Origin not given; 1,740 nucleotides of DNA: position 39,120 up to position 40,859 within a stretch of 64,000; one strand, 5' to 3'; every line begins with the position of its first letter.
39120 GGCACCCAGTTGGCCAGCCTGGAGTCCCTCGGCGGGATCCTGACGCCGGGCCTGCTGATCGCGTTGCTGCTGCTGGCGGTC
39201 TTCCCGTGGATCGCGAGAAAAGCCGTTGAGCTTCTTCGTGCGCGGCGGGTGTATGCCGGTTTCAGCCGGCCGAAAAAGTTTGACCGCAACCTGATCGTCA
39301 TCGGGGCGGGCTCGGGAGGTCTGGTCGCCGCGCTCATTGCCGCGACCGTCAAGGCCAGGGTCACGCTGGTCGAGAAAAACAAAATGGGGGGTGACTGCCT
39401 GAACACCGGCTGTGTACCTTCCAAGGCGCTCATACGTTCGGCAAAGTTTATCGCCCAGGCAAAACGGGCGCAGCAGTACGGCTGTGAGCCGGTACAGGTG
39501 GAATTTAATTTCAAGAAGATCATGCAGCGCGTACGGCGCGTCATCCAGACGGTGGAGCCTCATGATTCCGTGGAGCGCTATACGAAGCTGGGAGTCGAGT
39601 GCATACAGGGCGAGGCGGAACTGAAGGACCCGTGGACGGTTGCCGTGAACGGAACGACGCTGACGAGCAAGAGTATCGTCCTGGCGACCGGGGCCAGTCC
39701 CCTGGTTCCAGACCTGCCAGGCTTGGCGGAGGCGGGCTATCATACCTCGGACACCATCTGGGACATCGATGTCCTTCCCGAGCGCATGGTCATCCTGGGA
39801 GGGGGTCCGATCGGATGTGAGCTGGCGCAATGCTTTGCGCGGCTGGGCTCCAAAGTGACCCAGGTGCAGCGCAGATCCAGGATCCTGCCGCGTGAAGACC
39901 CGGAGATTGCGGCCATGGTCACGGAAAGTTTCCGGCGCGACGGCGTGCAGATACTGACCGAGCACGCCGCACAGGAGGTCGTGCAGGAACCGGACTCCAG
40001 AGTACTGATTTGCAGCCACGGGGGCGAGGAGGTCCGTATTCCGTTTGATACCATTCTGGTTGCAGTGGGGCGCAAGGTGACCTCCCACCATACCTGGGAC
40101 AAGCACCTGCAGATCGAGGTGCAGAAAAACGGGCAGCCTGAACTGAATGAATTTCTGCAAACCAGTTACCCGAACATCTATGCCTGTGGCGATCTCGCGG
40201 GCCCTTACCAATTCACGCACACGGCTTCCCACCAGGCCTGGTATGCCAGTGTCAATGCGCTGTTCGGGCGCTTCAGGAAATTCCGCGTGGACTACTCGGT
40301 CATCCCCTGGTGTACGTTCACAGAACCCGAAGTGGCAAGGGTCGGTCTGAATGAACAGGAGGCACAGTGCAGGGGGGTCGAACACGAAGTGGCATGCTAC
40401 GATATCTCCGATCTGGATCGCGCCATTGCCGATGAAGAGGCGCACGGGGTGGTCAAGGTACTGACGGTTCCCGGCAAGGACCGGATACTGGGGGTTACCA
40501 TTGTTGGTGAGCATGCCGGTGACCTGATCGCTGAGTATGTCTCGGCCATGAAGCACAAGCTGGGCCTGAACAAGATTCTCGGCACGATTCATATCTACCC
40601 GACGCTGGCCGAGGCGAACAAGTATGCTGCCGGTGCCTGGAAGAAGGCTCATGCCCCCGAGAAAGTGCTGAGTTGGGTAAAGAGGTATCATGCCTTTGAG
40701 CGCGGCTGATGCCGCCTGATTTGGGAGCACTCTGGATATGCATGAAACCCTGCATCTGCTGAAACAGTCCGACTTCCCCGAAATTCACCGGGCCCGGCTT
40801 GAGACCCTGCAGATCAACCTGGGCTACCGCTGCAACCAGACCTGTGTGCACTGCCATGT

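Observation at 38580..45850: DedA::disulfide-oxidoreductase fusion paired with an ArsS-like radical SAM enzyme and an RND efflux pump, next to the selenium genes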

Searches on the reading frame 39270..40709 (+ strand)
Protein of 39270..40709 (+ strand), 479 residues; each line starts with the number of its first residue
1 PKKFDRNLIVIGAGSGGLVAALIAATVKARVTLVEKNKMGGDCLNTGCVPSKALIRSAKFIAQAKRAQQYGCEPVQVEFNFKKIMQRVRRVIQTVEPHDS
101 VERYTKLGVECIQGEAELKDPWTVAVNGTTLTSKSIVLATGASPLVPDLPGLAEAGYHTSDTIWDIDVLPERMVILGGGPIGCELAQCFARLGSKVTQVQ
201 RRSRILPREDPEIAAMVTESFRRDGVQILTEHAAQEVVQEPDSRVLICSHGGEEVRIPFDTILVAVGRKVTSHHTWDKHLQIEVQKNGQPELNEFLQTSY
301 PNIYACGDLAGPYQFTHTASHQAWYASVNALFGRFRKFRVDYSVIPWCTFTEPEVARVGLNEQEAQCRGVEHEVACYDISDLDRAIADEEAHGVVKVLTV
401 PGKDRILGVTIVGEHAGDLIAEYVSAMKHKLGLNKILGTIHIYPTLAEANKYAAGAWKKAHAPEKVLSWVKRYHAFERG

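Call 47: search_solved_structures(query=window:39270-40709:+, max_evalue=1e-30, show_alignments=1)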
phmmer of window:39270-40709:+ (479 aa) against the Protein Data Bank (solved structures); distinct sequences matched with E-value up to 1e-30: 112 (the best 60 are shown).
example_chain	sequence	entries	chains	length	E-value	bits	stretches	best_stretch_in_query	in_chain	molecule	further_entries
5x1y_B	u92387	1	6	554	2.9e-76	260.2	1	6-458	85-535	Mercuric reductase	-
2eq6_A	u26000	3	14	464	7.7e-70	239.1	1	7-459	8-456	Pyruvate dehydrogenase complex, dihydrolipoamide dehydrogenase E3 component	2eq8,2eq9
4k8d_A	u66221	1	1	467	2.8e-68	233.9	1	8-459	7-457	Mercuric reductase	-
1zk7_A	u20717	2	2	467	2.9e-68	233.9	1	8-459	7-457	Mercuric reductase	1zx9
1ebd_A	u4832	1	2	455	4.2e-66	226.7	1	7-453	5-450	DIHYDROLIPOAMIDE DEHYDROGENASE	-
4k7z_A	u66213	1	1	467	9e-66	225.6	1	8-459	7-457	Mercuric reductase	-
2eq7_A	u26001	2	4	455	1.8e-64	221.4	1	7-459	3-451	2-oxoglutarate dehydrogenase E3 component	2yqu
4ywo_A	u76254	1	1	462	6.7e-62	212.9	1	7-458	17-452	Mercuric reductase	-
6uzi_A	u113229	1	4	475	1.4e-59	205.2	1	8-454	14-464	Dihydrolipoyl dehydrogenase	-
1dxl_A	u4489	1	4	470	3.3e-59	204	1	6-456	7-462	DIHYDROLIPOAMIDE DEHYDROGENASE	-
2r9z_A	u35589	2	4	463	1.1e-56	195.7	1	7-448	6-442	Glutathione amide reductase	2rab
6i4s_A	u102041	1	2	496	3.7e-56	194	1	4-453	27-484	Dihydrolipoyl dehydrogenase, mitochondrial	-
7psc_A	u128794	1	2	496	6.5e-56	193.1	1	4-453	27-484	Dihydrolipoyl dehydrogenase, mitochondrial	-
3urh_A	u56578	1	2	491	1.3e-55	192.2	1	7-454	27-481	Dihydrolipoyl dehydrogenase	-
1lvl_A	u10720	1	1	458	3.4e-55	190.8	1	6-454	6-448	DIHYDROLIPOAMIDE DEHYDROGENASE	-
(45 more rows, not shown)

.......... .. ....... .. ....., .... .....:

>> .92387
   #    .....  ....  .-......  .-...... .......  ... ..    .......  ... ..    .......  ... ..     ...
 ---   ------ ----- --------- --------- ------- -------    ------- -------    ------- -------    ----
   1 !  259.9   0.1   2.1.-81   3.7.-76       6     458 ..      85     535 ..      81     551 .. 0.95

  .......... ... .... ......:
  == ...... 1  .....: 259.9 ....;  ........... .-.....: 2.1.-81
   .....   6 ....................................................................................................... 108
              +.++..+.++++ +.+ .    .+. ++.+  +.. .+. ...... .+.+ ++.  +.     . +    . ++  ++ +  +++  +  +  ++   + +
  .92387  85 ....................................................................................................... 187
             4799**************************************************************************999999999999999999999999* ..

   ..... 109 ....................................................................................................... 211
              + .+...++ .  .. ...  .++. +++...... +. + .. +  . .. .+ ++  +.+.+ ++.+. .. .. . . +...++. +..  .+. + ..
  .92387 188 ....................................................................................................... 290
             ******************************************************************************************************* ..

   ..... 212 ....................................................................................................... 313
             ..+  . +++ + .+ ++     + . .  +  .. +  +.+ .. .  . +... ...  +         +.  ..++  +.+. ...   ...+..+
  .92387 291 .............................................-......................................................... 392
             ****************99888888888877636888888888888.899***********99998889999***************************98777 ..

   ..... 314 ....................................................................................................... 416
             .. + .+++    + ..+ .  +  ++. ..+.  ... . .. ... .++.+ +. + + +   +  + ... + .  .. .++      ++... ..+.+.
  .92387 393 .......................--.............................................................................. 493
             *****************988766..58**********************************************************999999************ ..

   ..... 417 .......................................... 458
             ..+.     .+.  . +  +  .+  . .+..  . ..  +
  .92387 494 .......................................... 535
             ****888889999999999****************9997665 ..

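Call 48: search_solved_structures(query=window:39270-40709:+, max_evalue=1e-60, show_alignments=5)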
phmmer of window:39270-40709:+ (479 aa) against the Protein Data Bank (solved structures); distinct sequences matched with E-value up to 1e-60: 8.
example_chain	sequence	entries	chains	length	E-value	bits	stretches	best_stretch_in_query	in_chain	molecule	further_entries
5x1y_B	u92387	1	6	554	2.9e-76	260.2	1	6-458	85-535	Mercuric reductase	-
2eq6_A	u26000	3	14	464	7.7e-70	239.1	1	7-459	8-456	Pyruvate dehydrogenase complex, dihydrolipoamide dehydrogenase E3 component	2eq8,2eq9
4k8d_A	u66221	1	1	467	2.8e-68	233.9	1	8-459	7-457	Mercuric reductase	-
1zk7_A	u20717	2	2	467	2.9e-68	233.9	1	8-459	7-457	Mercuric reductase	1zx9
1ebd_A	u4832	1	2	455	4.2e-66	226.7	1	7-453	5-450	DIHYDROLIPOAMIDE DEHYDROGENASE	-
4k7z_A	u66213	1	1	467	9e-66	225.6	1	8-459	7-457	Mercuric reductase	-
2eq7_A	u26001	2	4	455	1.8e-64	221.4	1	7-459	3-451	2-oxoglutarate dehydrogenase E3 component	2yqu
4ywo_A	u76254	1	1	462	6.7e-62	212.9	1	7-458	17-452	Mercuric reductase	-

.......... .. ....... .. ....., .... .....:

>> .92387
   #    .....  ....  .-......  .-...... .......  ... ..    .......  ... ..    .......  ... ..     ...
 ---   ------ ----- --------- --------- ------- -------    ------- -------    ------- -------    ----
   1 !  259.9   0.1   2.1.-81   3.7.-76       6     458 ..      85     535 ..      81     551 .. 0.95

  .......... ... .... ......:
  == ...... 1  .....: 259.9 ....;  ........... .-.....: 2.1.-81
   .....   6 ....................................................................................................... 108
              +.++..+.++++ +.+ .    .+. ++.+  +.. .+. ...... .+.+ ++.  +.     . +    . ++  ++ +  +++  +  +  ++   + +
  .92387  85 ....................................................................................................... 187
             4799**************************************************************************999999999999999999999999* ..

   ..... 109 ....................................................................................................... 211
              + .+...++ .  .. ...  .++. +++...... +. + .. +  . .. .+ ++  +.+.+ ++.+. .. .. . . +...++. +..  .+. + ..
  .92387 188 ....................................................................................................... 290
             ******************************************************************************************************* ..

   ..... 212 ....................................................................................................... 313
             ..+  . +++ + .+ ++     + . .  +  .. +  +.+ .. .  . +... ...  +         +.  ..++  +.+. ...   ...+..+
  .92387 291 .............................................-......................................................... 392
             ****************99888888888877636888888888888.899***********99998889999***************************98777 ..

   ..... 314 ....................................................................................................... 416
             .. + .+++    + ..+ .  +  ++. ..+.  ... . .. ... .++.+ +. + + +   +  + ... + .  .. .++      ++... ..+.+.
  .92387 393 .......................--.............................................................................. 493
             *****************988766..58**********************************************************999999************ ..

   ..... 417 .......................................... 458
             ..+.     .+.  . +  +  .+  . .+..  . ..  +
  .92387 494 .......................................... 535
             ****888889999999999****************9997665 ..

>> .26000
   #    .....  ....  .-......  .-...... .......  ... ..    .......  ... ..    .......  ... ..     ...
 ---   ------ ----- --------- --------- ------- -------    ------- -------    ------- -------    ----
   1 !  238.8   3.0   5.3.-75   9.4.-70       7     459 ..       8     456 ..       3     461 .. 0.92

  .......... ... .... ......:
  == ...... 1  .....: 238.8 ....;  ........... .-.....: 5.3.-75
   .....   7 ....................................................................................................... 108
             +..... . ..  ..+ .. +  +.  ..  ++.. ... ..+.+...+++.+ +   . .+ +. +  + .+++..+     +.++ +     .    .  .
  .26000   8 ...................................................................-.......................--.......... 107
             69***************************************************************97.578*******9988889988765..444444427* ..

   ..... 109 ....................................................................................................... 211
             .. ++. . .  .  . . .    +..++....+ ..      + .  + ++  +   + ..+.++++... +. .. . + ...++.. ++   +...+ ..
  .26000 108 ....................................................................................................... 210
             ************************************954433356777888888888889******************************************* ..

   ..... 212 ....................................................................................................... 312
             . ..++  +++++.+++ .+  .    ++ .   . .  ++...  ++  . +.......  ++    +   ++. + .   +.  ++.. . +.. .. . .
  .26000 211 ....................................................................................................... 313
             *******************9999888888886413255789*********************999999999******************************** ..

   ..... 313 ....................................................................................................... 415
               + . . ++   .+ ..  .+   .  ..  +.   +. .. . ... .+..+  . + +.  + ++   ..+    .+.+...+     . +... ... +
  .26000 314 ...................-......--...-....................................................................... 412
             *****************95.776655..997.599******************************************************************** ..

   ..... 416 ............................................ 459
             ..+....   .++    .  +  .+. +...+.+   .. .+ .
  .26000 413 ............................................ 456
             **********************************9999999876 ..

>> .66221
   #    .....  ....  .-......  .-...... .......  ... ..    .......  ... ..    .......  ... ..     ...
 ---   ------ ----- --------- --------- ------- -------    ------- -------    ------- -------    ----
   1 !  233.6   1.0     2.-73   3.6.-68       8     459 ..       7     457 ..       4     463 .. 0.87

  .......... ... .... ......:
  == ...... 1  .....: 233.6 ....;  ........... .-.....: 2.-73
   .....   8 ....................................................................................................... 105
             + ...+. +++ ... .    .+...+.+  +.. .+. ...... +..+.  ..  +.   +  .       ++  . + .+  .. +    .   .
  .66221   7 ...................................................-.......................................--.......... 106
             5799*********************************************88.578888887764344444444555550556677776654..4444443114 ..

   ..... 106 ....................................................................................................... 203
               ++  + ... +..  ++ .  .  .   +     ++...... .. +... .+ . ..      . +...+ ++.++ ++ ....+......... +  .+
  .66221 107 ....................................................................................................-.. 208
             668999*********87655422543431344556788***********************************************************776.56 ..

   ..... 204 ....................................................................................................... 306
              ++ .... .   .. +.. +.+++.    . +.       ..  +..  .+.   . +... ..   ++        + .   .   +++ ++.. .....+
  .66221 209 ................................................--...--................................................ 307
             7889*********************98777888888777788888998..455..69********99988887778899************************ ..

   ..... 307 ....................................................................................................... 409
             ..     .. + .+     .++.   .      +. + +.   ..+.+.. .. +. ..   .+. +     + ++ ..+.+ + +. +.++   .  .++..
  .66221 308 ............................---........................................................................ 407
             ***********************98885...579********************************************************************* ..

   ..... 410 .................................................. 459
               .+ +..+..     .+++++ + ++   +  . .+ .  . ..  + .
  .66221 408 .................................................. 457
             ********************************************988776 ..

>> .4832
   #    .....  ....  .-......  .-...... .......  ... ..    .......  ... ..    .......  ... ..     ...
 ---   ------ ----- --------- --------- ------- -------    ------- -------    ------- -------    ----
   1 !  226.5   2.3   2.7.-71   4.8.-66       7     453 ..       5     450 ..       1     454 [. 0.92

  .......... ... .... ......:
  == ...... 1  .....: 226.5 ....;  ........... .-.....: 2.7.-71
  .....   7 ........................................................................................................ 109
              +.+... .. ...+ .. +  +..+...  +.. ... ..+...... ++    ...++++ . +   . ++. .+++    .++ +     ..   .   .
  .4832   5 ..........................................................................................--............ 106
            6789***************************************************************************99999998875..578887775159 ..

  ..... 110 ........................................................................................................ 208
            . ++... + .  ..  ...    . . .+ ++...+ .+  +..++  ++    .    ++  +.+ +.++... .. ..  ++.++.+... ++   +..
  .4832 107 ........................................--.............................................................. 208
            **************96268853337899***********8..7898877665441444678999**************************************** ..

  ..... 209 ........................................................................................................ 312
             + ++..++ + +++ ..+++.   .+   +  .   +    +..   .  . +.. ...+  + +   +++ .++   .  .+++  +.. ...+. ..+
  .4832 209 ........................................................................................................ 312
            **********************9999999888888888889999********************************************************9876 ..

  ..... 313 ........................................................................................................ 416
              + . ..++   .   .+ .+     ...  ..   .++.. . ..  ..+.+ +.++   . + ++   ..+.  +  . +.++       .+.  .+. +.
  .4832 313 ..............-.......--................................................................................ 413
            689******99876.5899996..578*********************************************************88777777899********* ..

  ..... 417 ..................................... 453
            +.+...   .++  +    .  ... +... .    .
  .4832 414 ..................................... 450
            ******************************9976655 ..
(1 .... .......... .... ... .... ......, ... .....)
